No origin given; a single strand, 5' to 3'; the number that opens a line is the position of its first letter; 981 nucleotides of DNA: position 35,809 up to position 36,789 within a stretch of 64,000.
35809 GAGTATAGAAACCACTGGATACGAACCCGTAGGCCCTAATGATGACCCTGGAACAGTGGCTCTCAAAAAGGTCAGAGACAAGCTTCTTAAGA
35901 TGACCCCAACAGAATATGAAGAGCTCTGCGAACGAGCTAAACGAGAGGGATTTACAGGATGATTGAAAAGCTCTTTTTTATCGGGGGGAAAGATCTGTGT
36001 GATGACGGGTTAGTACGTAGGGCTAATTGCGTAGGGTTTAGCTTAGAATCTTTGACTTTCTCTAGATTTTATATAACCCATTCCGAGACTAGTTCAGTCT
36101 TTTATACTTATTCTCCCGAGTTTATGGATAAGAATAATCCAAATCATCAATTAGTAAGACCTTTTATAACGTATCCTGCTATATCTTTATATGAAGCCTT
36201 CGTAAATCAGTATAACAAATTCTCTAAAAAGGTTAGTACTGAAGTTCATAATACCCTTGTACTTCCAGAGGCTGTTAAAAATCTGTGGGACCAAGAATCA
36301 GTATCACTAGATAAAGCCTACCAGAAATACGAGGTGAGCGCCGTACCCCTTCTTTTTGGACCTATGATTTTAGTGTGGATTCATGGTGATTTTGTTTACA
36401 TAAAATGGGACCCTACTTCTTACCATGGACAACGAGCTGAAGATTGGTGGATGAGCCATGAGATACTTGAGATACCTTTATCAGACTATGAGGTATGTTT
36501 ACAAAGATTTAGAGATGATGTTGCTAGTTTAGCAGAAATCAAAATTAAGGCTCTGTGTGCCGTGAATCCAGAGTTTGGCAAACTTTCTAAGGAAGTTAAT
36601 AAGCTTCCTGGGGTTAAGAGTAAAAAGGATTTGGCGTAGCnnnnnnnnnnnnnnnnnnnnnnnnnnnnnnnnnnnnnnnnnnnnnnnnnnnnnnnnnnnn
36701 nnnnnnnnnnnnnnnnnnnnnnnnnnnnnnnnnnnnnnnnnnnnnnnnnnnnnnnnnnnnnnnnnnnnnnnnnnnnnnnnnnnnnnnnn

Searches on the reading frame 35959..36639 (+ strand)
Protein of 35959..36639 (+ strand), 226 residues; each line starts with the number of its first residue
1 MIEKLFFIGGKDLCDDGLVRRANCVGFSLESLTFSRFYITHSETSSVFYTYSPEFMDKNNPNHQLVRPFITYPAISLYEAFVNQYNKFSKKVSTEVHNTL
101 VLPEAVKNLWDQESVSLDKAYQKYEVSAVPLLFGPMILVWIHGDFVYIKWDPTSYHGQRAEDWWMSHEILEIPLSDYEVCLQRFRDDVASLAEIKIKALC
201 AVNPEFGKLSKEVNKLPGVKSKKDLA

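Call 56: find_encoding_contigs(protein=window:35959-36639:+, flank=4000, max_places=10)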
Protein window:35959-36639:+ (226 aa): 6 contigs read that carry it; 6 places shown.
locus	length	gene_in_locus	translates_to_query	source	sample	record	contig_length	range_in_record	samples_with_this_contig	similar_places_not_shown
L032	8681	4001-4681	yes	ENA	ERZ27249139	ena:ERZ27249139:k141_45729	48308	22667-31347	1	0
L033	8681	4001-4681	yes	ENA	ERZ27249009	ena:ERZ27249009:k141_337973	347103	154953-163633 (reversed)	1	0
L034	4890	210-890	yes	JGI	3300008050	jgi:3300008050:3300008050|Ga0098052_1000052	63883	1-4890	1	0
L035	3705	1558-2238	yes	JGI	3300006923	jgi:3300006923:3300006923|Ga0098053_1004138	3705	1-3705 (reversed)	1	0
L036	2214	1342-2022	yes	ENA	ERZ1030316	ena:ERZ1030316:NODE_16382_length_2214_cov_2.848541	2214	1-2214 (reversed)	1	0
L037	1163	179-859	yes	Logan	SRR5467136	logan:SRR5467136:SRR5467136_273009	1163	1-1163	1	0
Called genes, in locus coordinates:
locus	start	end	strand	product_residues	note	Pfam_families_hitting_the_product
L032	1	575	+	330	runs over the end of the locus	PF01145:Band_7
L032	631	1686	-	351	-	PF00089:Trypsin, PF13365:Trypsin_2, PF13180:PDZ_2, PF17820:PDZ_6 (faint)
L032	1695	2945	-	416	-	PF00089:Trypsin, PF13365:Trypsin_2, PF00595:PDZ (weak), PF13180:PDZ_2, PF17820:PDZ_6, PF19805:DUF6288 (faint)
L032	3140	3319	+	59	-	-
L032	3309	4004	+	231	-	PF00149:Metallophos (weak)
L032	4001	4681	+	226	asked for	-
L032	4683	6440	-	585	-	PF13475:DUF4116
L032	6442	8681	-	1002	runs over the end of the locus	-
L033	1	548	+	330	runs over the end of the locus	PF01145:Band_7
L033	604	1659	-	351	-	PF00089:Trypsin, PF13365:Trypsin_2, PF13180:PDZ_2, PF17820:PDZ_6 (faint)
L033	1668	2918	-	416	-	PF00089:Trypsin, PF13365:Trypsin_2, PF00595:PDZ (weak), PF13180:PDZ_2, PF17820:PDZ_6, PF19805:DUF6288 (faint)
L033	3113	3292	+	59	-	-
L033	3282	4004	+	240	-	PF00149:Metallophos (weak)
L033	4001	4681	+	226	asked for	-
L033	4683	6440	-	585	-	PF13475:DUF4116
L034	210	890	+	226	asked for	-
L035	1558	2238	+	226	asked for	-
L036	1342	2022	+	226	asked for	-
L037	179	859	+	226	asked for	-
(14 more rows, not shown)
